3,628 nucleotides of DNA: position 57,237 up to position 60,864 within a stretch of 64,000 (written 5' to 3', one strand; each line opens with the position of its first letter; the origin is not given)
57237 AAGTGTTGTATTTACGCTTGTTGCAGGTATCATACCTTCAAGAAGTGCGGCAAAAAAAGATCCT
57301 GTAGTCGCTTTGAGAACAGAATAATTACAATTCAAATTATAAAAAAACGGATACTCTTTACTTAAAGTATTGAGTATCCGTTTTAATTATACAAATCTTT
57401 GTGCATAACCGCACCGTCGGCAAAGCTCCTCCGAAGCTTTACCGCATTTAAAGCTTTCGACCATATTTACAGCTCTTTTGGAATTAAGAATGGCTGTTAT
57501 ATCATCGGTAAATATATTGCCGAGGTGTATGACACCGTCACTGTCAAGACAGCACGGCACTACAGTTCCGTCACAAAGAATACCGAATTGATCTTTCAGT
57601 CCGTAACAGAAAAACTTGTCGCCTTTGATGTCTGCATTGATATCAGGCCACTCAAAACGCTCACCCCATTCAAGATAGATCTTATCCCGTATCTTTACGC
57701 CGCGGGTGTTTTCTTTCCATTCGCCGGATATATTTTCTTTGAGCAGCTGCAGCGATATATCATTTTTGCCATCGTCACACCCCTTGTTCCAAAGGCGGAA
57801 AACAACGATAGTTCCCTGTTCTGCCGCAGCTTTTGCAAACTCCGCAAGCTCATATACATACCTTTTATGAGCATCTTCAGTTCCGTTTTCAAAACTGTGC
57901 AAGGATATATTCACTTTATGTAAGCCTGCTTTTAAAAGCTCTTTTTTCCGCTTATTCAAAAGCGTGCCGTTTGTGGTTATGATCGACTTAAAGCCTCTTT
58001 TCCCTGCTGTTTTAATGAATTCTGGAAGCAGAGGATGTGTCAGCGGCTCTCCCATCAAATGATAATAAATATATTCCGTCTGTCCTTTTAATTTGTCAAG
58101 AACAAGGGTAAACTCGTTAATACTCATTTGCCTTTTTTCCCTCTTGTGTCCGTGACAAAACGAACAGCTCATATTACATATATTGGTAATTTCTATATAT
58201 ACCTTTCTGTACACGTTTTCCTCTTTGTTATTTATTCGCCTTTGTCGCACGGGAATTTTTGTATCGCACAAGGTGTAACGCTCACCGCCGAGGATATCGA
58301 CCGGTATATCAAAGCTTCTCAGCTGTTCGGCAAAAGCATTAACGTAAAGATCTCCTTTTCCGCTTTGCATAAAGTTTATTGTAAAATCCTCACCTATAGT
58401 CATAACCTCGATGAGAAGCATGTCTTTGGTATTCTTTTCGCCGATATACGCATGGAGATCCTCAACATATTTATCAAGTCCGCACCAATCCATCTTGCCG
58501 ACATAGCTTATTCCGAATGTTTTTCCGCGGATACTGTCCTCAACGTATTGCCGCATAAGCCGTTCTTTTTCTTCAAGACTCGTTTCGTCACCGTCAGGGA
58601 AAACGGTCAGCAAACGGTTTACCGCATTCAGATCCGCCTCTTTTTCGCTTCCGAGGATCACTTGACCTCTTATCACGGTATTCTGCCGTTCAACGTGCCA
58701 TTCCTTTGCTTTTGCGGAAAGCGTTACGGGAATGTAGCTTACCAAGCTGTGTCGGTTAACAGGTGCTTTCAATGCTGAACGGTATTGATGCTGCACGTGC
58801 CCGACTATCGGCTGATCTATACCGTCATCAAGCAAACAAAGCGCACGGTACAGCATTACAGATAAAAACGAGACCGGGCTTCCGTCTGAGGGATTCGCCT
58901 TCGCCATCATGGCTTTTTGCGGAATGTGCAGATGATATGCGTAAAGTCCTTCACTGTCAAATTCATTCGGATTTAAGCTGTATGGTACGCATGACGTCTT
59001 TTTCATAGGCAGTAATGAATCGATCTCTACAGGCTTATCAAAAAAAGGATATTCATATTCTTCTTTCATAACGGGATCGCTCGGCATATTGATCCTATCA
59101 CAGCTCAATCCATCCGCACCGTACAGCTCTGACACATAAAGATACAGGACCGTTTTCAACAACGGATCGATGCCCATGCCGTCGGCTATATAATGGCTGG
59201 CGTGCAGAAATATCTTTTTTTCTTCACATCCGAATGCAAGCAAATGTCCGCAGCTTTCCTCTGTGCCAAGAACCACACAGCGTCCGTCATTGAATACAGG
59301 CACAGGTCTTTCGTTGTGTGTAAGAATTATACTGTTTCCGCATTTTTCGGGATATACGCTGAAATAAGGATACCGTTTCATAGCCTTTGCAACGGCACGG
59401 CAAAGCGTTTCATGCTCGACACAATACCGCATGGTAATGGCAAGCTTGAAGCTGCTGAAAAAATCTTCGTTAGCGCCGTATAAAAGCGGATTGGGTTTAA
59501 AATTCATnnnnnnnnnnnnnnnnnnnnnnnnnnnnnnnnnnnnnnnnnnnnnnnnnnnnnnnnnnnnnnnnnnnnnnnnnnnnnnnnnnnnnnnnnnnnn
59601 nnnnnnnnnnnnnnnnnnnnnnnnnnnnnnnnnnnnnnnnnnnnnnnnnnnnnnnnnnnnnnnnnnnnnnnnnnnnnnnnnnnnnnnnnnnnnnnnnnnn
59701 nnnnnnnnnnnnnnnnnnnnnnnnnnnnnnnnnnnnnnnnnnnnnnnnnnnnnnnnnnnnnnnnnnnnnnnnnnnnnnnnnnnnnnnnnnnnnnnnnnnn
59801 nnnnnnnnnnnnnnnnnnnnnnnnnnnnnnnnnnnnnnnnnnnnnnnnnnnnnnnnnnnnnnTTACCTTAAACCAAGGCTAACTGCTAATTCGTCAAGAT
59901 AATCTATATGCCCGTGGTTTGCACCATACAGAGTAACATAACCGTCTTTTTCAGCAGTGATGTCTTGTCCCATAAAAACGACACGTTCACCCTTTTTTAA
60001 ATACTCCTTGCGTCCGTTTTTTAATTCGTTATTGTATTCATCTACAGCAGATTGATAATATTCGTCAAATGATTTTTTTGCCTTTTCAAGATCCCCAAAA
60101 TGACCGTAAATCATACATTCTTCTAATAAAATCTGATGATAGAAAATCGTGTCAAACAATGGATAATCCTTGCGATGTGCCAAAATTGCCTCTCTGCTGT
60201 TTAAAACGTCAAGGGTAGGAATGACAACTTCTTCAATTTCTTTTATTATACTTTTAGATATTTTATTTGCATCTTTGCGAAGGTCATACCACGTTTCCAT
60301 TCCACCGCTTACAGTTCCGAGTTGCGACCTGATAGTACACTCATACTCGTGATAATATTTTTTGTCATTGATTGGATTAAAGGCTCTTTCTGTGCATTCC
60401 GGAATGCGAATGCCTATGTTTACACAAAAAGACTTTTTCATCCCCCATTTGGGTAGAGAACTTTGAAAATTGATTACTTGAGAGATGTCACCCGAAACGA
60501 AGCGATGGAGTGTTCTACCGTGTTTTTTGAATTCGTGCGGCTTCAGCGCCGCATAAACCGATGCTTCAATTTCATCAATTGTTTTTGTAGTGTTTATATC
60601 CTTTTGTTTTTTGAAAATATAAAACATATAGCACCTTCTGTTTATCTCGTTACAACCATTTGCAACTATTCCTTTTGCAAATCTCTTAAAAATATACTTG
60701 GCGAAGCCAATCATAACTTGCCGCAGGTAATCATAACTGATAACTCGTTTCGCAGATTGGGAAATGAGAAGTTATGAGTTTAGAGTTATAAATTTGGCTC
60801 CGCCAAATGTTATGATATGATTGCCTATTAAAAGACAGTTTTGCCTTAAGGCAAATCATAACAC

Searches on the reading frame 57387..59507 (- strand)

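Call 73: search_protein_families(library=pfam, proteins=[window:57387-59507:-], max_evalue=0.0001)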
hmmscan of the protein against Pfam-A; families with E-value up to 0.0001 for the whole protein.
window:57387-59507:- (706 aa): 2 families
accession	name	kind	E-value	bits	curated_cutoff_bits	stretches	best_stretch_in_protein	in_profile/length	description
PF04055.27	Radical_SAM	-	6.9e-16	59.3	29.5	1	438-568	1-144/166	Radical SAM superfamily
PF13186.11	SPASM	-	2.7e-12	47.2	21.5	1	634-699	1-66/67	Iron-sulfur cluster-binding domain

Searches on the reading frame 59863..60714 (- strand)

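Call 73: search_protein_families(library=pfam, proteins=[window:59863-60714:-], max_evalue=0.0001)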
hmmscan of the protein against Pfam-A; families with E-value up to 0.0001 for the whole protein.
window:59863-60714:- (283 aa): 1 family
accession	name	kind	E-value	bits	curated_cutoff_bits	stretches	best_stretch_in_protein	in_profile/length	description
PF14137.11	DUF4304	-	3.2e-21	75.9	23.2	1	54-169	2-114/115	Domain of unknown function (DUF4304)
